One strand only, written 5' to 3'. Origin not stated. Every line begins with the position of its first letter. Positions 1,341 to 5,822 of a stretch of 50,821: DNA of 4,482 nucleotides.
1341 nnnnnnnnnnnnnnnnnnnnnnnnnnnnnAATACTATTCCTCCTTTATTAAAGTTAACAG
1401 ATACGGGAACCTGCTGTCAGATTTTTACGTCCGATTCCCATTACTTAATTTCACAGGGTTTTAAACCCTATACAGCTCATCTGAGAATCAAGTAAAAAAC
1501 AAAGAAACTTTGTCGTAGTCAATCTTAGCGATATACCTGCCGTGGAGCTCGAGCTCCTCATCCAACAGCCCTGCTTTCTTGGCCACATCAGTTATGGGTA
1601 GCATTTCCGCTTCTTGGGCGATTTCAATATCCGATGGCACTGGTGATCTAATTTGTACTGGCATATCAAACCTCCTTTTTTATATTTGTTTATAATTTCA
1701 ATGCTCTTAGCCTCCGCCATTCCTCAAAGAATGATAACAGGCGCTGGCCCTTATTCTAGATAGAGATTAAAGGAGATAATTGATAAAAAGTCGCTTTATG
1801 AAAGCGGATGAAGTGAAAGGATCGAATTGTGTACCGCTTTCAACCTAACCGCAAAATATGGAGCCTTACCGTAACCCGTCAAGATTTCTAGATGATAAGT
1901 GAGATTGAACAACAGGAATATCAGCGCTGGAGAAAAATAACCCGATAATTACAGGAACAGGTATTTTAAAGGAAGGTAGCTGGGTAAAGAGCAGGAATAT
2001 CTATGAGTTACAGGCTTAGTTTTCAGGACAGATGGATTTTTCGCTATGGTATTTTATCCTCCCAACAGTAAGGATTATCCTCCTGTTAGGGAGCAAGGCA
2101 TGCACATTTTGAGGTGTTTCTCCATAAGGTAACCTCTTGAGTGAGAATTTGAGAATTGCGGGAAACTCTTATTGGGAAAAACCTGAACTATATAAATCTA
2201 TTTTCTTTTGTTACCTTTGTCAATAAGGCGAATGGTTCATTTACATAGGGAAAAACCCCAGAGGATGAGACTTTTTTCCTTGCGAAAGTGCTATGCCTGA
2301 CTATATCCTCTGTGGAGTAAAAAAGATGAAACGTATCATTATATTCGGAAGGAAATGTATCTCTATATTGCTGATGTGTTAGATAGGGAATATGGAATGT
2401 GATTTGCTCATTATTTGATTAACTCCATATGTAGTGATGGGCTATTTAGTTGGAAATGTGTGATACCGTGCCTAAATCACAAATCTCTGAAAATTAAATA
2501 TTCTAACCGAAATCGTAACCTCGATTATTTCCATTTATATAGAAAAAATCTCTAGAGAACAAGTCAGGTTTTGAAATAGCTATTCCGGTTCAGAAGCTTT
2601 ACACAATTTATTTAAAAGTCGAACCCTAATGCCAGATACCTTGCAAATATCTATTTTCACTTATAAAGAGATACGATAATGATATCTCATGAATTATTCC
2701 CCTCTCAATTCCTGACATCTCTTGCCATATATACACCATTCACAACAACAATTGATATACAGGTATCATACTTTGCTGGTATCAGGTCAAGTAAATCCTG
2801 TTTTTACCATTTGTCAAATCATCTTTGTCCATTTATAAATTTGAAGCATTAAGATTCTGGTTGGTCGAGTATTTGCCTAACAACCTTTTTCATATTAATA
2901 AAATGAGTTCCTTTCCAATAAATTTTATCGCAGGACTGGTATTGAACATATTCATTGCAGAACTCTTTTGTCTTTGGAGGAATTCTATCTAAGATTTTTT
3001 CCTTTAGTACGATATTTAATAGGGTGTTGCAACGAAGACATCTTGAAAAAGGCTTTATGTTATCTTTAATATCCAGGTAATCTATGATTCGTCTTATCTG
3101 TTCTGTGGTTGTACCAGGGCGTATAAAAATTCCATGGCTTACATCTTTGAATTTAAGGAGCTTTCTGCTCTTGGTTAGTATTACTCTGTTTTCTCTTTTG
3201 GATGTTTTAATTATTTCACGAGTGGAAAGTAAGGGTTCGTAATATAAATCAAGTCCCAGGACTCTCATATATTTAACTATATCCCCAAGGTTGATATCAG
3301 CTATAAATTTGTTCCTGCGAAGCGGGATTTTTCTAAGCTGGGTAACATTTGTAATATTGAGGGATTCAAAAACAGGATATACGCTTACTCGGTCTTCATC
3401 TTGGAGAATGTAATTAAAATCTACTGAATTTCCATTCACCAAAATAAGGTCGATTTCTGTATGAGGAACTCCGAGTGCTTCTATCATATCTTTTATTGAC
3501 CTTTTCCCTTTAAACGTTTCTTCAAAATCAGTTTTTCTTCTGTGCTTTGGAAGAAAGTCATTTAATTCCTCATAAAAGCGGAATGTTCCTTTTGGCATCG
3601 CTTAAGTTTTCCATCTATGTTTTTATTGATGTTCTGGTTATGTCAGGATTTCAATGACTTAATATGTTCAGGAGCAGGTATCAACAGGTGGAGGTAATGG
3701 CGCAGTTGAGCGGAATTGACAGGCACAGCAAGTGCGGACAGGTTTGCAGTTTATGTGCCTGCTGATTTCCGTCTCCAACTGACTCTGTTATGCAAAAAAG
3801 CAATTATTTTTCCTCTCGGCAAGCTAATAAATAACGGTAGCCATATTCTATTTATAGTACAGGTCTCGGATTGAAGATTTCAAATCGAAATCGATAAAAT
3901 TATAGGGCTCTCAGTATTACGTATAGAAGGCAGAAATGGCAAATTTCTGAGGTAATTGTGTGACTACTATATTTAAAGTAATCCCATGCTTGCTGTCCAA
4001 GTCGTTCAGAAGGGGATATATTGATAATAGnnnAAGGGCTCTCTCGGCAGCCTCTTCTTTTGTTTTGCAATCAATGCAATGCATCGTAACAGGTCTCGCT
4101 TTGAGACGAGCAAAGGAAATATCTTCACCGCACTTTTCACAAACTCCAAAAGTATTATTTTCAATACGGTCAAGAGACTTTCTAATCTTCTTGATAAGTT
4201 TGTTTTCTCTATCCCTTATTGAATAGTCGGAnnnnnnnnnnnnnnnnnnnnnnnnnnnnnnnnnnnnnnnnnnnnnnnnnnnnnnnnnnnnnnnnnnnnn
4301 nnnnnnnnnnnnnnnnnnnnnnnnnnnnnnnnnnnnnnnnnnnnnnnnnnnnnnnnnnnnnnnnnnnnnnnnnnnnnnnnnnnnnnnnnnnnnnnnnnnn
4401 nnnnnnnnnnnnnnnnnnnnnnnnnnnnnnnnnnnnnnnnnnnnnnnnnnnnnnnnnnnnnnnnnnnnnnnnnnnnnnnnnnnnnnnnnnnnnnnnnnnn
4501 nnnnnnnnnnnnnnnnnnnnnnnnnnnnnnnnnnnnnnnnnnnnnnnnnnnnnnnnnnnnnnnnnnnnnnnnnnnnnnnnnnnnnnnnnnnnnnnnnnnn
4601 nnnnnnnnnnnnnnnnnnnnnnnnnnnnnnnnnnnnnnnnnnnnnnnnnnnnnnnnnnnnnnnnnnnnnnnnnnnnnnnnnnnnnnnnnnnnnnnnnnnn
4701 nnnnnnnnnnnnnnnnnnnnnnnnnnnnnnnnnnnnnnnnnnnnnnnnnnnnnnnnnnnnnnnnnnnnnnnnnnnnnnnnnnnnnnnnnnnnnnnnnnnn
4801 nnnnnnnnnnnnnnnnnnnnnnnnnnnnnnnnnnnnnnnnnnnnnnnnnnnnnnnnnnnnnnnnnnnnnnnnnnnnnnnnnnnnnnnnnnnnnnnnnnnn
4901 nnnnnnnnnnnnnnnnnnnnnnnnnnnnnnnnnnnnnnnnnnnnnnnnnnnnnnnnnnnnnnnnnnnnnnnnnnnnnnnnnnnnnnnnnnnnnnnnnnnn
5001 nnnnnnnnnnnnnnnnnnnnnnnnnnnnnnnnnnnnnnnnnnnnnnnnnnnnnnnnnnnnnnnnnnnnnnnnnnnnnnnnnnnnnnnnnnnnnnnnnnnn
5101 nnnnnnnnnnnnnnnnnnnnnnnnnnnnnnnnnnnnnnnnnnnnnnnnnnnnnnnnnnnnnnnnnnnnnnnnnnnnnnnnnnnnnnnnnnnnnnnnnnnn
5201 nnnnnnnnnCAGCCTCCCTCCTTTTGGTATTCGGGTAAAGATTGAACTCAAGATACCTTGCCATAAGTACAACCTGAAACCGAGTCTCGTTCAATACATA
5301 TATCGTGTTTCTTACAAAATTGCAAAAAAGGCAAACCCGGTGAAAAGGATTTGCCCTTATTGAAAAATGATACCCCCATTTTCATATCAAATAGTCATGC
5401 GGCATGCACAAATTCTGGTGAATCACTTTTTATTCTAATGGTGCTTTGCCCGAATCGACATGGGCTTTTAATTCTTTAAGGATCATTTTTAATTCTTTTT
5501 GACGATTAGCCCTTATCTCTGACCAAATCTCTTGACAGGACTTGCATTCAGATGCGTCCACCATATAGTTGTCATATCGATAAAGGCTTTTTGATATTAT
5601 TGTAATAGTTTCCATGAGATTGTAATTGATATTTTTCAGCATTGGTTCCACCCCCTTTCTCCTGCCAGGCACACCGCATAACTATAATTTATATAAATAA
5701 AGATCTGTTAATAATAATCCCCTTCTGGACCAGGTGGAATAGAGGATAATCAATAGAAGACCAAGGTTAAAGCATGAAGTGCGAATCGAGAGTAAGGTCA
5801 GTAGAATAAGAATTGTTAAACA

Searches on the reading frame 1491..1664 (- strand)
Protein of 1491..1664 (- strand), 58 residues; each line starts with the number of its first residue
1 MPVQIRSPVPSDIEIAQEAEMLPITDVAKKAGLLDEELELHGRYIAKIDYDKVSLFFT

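Call 77: search_protein_families(library=pfam, proteins=[window:1491-1664:-], max_evalue=0.001)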
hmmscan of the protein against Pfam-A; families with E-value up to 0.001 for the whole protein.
window:1491-1664:- (58 aa): 1 family
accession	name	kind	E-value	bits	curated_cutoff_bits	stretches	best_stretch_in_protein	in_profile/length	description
PF01268.25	FTHFS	-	1.9e-09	36.7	27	1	11-53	2-44/556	Formate--tetrahydrofolate ligase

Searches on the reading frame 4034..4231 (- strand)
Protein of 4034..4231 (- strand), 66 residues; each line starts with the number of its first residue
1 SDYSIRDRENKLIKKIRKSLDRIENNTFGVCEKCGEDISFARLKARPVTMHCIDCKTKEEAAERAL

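Call 21: find_homologous_proteins(query=window:4034-4231:-)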
Query seq(66 aa) (66 aa): 46 proteins with E <= 0.001 among 47 candidates.
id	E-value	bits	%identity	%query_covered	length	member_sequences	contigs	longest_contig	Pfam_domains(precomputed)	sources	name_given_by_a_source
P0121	1.1e-29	119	92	94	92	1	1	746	PF21157.3,PF01258.24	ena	-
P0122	2.6e-28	114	89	94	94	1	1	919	PF21157.3,PF01258.24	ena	-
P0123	1.0e-27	112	85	94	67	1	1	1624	PF21157.3,PF01258.24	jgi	jgi:DnaK suppressor protein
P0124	9.3e-27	109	83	100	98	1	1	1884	PF01258.24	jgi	jgi:RNA polymerase-binding transcription factor DksA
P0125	2.1e-26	108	90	89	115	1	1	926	PF21157.3,PF01258.24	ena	-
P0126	2.2e-26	108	84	94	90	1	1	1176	PF21157.3,PF01258.24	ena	-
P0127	5.4e-26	107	85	94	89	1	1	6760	PF21157.3,PF01258.24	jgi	jgi:DnaK suppressor protein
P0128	5.9e-26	107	81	95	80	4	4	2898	PF01258.24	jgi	-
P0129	6.1e-26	107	84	94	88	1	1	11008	PF21157.3,PF01258.24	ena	-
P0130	7.0e-26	107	81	94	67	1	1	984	PF21157.3,PF01258.24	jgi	jgi:DnaK suppressor protein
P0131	1.0e-25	106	88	89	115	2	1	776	PF21157.3,PF01258.24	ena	-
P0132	1.4e-25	106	81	94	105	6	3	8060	PF21157.3,PF01258.24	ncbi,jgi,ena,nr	ncbi:MAG: TraR/DksA C4-type zinc finger protein [Deltaproteobacteria bacterium]|jgi:DnaK suppressor 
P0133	1.5e-25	106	81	94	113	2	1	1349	PF21157.3,PF01258.24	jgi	jgi:DnaK suppressor protein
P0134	2.0e-25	105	82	94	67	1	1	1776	PF21157.3,PF01258.24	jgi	jgi:DnaK suppressor protein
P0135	2.3e-25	105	82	94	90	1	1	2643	PF21157.3,PF01258.24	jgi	jgi:DnaK suppressor protein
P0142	2.8e-24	102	79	94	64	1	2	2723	PF01258.24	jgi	jgi:DnaK suppressor protein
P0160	5.1e-17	79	63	95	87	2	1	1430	PF21157.3,PF01258.24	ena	-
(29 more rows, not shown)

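Call 23: find_encoding_contigs(protein=P0128, flank=5000, max_places=4)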
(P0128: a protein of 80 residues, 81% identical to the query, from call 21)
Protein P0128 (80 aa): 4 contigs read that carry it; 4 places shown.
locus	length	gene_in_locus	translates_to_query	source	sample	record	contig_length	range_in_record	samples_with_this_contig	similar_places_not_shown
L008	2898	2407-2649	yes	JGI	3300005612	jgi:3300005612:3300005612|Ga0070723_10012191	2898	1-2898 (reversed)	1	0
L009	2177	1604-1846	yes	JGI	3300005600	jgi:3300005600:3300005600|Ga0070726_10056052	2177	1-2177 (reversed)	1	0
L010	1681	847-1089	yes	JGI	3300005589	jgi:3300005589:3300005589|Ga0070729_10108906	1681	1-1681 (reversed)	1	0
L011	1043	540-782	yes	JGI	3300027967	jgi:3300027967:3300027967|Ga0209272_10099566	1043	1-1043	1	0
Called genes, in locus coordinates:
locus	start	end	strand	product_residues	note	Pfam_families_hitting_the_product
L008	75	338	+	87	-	-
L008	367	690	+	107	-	-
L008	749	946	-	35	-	-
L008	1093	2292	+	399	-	PF07690:MFS_1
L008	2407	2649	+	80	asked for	PF01258:zf-dskA_traR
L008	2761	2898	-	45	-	?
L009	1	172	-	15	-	?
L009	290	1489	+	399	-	PF07690:MFS_1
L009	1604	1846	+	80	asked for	PF01258:zf-dskA_traR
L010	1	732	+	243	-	?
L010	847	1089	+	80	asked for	PF01258:zf-dskA_traR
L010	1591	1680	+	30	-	?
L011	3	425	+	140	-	PF07690:MFS_1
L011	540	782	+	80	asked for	PF01258:zf-dskA_traR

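Call 24: find_encoding_contigs(protein=P0124, flank=5000, max_places=3)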
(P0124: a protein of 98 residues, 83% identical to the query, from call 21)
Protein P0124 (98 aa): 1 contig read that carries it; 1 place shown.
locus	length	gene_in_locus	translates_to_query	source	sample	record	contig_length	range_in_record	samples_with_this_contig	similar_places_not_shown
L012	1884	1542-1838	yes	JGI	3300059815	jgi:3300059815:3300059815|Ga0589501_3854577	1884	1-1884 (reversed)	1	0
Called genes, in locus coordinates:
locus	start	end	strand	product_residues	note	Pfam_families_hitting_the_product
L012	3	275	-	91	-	?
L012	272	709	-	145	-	PF02600:DsbB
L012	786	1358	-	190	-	PF08534:Redoxin, PF00255:GSHPx (weak), PF00578:AhpC-TSA, PF02630:SCO1-SenC (weak), PF00085:Thioredoxin (weak), PF13905:Thioredoxin_8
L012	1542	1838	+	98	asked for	PF01258:zf-dskA_traR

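Call 25: find_encoding_contigs(protein=P0142, flank=5000, max_places=3)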
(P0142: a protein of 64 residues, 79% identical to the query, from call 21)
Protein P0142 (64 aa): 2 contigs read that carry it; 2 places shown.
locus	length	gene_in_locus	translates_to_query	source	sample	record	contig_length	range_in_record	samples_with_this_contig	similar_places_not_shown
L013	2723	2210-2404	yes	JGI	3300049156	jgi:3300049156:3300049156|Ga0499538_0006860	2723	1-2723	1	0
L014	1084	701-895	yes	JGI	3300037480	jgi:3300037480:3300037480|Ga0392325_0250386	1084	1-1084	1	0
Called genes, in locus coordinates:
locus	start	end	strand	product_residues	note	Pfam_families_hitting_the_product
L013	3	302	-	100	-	?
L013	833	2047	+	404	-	PF07690:MFS_1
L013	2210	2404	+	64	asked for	PF01258:zf-dskA_traR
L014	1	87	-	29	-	?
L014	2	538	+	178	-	PF07690:MFS_1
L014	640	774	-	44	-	-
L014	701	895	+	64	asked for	PF01258:zf-dskA_traR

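Call 27: find_encoding_contigs(protein=P0132, flank=8000, max_places=3)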
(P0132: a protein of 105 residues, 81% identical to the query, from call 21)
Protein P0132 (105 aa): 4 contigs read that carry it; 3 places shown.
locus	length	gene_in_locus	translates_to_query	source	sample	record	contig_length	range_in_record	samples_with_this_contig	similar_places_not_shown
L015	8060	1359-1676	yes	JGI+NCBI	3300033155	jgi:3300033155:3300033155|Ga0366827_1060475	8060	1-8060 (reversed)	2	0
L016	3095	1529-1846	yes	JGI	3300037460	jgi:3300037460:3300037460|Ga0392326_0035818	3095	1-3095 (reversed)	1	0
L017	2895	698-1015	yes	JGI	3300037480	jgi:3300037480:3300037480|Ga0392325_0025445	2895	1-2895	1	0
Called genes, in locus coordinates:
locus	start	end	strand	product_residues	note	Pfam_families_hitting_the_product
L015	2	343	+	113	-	?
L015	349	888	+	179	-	PF00561:Abhydrolase_1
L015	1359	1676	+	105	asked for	PF21157:DksA_N, PF01258:zf-dskA_traR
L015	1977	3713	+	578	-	PF00990:GGDEF, PF13191:AAA_16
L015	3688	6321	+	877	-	PF03130:HEAT_PBS (faint), PF02985:HEAT (faint), PF13646:HEAT_2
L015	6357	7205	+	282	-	PF13487:HD_5, PF01966:HD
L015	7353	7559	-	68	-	-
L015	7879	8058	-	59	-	?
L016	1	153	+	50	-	?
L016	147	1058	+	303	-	PF00561:Abhydrolase_1, PF12146:Hydrolase_4, PF12697:Abhydrolase_6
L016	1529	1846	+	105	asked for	PF21157:DksA_N, PF01258:zf-dskA_traR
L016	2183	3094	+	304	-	?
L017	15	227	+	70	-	PF00561:Abhydrolase_1 (weak)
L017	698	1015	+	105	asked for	PF21157:DksA_N, PF01258:zf-dskA_traR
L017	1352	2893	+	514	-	?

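Call 28: find_encoding_contigs(protein=P0129, flank=10000, max_places=2)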
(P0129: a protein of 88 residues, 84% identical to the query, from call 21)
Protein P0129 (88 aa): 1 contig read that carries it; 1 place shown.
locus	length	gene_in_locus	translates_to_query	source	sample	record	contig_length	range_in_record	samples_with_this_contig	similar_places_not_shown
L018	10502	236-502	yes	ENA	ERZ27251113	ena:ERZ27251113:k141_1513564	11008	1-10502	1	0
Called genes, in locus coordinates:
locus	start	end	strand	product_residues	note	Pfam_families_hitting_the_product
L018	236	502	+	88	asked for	PF21157:DksA_N, PF01258:zf-dskA_traR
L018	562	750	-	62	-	-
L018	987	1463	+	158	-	-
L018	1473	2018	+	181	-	PF02732:ERCC4, PF14520:HHH_5 (weak)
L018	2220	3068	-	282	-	PF04055:Radical_SAM (weak)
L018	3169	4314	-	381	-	PF00850:Hist_deacetyl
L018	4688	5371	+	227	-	-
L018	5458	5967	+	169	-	PF19620:DUF6125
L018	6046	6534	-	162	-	PF13673:Acetyltransf_10, PF00583:Acetyltransf_1, PF13508:Acetyltransf_7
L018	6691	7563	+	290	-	PF13419:HAD_2 (faint), PF00702:Hydrolase, PF13344:Hydrolase_6, PF13242:Hydrolase_like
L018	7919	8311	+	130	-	PF09350:DJC28_CD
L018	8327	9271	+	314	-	PF01820:Dala_Dala_lig_N, PF02655:ATP-grasp_3, PF02222:ATP-grasp, PF07478:Dala_Dala_lig_C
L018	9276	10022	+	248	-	PF08443:RimK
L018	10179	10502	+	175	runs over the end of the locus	PF00731:AIRC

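Call 79: find_encoding_contigs(protein=P0160, flank=3000, max_places=3)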
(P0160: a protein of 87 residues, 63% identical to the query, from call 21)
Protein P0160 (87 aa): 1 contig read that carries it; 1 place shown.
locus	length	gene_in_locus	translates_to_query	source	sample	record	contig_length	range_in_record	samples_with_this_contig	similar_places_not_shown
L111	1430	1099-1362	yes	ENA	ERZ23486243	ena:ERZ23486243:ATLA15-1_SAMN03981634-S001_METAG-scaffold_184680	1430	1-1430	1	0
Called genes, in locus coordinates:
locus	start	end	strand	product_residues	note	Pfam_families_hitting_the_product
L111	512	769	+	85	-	-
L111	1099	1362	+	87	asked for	PF21157:DksA_N (weak), PF01258:zf-dskA_traR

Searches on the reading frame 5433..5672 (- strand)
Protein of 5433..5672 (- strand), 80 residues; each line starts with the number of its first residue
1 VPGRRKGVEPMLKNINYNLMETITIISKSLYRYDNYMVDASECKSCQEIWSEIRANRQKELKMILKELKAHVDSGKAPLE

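Call 4: search_protein_families(library=pfam, proteins=[window:5433-5672:-], max_evalue=1)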
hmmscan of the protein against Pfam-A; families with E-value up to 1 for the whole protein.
window:5433-5672:- (80 aa): 1 family
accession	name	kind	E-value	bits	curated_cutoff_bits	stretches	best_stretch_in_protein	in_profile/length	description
PF23170.1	bHLH_PER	-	0.037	14.2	27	1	54-76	1-23/60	Period circadian protein homolog bHLH-like domain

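Call 5: search_protein_families(library=padloc, proteins=[window:5433-5672:-], max_evalue=1)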
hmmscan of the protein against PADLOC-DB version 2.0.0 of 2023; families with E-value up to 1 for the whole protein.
window:5433-5672:- (80 aa): 0 families

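Call 6: search_protein_families(library=ncbifam, proteins=[window:5433-5672:-], max_evalue=1)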
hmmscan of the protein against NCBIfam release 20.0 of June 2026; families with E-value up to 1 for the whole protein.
window:5433-5672:- (80 aa): 1 family
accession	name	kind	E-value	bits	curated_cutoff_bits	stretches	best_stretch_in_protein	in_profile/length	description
TIGR00150.1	T6A_YjeE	equivalog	0.032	14.1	60.1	1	7-46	47-89/135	tRNA (adenosine(37)-N6)-threonylcarbamoyltransferase complex ATPase subunit type 1 TsaE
